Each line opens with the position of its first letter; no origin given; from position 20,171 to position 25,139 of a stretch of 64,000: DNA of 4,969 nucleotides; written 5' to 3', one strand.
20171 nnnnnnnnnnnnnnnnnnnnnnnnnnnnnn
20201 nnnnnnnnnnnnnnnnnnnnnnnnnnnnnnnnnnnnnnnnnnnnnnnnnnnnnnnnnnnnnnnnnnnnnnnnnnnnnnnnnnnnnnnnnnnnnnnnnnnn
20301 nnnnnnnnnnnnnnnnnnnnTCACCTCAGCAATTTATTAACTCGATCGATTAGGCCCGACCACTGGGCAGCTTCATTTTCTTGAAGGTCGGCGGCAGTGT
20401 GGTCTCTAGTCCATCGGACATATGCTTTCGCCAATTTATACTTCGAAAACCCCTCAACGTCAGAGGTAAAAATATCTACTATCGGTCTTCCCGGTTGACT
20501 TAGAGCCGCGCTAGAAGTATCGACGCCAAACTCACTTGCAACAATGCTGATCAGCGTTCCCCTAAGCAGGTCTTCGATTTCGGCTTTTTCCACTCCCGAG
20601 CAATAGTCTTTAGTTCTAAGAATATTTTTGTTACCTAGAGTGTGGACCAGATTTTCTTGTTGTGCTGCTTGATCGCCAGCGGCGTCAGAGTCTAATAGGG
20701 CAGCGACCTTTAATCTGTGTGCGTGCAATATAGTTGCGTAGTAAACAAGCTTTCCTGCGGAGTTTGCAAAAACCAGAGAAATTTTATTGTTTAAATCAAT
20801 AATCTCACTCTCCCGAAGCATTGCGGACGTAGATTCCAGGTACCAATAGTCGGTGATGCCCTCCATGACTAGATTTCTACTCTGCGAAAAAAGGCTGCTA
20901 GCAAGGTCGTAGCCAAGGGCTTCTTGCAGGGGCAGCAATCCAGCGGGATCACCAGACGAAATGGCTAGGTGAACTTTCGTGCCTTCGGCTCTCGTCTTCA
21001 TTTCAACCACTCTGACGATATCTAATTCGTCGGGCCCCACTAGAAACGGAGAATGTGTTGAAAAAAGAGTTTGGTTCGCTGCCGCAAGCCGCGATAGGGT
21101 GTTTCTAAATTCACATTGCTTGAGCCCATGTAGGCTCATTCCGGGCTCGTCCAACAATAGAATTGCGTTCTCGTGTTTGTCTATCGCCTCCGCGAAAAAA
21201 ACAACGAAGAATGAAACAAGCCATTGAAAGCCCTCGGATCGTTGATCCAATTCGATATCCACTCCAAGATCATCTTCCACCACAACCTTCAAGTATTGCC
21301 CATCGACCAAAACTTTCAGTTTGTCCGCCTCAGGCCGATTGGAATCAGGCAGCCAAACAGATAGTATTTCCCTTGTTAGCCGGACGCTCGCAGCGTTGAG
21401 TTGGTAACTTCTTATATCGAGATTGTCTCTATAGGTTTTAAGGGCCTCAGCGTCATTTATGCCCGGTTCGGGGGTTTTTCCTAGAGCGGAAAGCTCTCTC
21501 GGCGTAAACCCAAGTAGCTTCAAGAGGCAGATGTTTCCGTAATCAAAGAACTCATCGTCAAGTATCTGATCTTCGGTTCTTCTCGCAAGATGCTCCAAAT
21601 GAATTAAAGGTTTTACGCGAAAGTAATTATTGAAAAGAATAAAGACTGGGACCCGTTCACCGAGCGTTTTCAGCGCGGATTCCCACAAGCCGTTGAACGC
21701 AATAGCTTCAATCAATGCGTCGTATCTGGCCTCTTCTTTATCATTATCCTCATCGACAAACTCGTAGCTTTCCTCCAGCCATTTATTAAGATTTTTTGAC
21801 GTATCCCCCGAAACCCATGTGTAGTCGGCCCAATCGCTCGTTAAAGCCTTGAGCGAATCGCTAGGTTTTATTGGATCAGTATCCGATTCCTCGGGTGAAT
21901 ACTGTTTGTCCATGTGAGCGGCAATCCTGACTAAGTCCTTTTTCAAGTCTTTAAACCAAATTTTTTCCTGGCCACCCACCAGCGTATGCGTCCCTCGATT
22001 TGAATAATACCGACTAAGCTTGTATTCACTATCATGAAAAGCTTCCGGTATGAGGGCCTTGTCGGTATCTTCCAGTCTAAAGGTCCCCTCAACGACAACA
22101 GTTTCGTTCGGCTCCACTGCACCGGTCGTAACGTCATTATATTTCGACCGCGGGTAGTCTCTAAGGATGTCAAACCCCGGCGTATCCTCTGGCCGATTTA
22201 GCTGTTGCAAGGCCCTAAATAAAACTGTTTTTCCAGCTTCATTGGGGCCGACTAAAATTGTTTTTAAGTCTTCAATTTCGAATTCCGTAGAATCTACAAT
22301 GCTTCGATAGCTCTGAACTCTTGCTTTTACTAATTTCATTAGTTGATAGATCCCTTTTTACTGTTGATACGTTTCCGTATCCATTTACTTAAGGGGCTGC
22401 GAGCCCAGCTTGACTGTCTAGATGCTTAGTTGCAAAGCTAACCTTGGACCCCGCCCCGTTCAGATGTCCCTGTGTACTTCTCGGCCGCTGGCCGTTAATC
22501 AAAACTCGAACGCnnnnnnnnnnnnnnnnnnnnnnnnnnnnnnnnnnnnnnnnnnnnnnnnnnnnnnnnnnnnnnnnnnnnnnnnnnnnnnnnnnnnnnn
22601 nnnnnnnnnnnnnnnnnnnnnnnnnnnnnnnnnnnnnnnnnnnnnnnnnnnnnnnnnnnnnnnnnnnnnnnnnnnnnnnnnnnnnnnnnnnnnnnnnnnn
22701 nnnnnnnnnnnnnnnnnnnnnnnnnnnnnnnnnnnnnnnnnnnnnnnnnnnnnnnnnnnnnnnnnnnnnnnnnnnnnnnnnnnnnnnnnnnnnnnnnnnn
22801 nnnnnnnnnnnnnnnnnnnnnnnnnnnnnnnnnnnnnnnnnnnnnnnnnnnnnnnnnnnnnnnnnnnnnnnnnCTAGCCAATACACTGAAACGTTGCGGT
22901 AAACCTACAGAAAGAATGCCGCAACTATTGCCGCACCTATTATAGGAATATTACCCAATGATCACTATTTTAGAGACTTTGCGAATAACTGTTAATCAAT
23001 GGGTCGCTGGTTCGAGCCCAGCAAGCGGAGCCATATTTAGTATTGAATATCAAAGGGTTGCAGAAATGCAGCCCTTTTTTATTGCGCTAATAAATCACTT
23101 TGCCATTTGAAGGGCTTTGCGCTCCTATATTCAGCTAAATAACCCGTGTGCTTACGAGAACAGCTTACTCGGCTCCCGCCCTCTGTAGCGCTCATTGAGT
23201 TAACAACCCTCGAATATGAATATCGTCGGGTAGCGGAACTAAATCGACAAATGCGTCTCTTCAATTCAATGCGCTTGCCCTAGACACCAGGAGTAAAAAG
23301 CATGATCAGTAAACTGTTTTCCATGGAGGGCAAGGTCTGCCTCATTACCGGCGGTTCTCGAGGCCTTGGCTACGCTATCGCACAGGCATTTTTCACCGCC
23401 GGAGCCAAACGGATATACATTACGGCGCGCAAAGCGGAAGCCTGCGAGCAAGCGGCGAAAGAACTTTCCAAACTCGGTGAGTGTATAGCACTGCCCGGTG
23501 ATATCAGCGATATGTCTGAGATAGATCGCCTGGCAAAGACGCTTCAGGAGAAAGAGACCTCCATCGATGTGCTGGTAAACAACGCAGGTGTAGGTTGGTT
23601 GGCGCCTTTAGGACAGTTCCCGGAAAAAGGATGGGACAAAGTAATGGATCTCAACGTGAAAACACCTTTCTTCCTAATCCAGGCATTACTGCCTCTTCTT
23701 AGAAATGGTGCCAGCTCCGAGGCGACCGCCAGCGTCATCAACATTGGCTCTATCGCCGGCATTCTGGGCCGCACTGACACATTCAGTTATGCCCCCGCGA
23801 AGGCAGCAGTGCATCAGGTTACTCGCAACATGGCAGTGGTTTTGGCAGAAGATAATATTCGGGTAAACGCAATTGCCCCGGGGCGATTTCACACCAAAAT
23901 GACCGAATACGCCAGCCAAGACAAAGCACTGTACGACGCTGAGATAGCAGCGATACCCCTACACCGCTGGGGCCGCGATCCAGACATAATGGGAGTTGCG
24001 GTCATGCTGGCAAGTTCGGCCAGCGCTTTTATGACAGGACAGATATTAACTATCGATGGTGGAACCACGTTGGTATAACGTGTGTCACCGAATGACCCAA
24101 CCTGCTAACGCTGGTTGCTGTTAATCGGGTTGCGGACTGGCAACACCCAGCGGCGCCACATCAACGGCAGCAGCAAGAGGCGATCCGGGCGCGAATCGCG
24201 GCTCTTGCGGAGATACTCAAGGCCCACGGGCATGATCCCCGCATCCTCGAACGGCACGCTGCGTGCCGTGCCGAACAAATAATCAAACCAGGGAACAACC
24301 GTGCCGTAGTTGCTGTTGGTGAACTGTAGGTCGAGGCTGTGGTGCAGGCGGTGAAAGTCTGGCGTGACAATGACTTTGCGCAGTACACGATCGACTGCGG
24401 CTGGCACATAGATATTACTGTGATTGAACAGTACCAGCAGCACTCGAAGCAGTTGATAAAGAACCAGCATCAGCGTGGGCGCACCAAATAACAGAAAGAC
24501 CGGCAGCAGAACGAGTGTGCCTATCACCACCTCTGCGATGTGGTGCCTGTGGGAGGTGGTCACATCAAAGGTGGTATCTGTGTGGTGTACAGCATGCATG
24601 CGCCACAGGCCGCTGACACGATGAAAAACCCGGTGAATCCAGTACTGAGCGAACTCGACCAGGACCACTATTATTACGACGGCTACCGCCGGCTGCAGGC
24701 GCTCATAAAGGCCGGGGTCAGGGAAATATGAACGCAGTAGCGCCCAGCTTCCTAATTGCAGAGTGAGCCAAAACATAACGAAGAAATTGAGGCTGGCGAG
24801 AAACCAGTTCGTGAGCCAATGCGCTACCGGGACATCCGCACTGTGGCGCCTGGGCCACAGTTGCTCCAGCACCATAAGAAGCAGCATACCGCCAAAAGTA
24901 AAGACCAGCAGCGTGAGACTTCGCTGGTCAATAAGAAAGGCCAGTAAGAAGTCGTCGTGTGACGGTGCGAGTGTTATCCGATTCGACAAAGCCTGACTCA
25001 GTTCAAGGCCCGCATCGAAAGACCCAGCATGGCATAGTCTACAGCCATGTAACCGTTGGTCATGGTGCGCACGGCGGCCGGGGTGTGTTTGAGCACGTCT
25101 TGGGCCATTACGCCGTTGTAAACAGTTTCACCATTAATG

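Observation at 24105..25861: Two-gene module (internal-exosortase-signal protein + fatty acid hydroxylase family enzyme) that occurs twice in this window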

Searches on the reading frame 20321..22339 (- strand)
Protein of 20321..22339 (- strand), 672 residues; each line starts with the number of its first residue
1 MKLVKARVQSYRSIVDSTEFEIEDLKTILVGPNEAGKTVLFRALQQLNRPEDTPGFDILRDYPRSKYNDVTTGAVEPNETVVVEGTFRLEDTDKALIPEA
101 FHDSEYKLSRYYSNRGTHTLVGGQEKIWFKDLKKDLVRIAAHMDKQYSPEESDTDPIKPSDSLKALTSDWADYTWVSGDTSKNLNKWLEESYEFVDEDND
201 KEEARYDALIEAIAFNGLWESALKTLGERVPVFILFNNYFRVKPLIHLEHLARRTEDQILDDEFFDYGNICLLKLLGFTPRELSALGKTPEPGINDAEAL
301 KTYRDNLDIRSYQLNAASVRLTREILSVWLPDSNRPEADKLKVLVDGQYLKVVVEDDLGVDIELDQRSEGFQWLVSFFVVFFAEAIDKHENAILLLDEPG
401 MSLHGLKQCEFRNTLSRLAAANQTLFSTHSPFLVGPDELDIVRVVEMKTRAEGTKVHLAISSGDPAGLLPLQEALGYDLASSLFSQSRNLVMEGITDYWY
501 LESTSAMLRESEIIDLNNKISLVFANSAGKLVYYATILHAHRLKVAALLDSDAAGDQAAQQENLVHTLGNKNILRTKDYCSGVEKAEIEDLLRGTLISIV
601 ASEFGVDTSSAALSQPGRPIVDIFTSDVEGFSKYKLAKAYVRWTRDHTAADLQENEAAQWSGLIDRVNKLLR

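Call 56: search_protein_families(library=pfam, proteins=[window:20321-22339:-], max_evalue=0.001)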
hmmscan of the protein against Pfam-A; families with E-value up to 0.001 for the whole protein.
window:20321-22339:- (672 aa): 3 families
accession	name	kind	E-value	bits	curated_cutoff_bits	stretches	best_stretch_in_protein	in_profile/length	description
PF13175.12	AAA_15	-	6.3e-17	62.7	32.1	2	358-434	292-374/374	AAA ATPase domain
PF13304.12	AAA_21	-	2.1e-12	48.1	27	1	350-434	221-303/304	AAA domain, putative AbiEii toxin, Type IV TA system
PF20469.4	OLD-like_TOPRIM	-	0.00019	22.3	23.2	0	489-552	6-67/67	Overcoming lysogenization defect protein-like, TOPRIM domain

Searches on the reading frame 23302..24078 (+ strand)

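Call 56: search_protein_families(library=pfam, proteins=[window:23302-24078:+], max_evalue=0.001)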
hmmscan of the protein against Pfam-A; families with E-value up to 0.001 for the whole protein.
window:23302-24078:+ (258 aa): 4 families
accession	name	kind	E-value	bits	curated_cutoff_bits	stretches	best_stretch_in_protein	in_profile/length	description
PF13561.12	adh_short_C2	-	1.1e-55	189.2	27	1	20-256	6-236/236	Enoyl-(Acyl carrier protein) reductase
PF00106.31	adh_short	-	8.6e-50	169.4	26.6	1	11-208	1-194/195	short chain dehydrogenase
PF08659.16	KR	-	5.9e-16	59.3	22.6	1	13-174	3-160/180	KR domain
PF23441.1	SDR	-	1.1e-08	35.2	27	1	12-215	9-213/258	SDR-like rossmann domain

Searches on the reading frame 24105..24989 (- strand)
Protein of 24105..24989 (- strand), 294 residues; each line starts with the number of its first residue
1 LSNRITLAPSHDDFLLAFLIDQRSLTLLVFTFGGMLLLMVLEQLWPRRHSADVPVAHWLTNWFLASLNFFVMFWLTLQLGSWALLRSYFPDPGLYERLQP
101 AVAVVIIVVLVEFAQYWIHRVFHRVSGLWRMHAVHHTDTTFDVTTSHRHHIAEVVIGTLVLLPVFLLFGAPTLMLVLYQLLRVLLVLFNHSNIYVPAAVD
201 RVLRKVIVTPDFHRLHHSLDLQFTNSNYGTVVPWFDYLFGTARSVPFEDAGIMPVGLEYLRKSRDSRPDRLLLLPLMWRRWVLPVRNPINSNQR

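Call 3: search_protein_families(library=ncbifam, proteins=[window:24105-24989:-], max_evalue=1)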
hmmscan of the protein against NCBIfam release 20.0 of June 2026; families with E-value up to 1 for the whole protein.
window:24105-24989:- (294 aa): 1 family
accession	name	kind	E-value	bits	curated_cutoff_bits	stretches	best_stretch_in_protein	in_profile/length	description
NF052566.1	OrLpdHdlsOlsERhiz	equivalog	1e-20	74.3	475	1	101-242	116-254/293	ornithine lipid hydroxylase OlsE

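Call 4: search_protein_families(library=pfam, proteins=[window:24105-24989:-], max_evalue=1)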
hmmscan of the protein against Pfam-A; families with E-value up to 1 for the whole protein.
window:24105-24989:- (294 aa): 1 family
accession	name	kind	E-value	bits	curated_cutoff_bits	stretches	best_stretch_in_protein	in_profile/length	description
PF04116.19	FA_hydroxylase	-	1.5e-28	100.3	31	1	104-241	1-132/132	Fatty acid hydroxylase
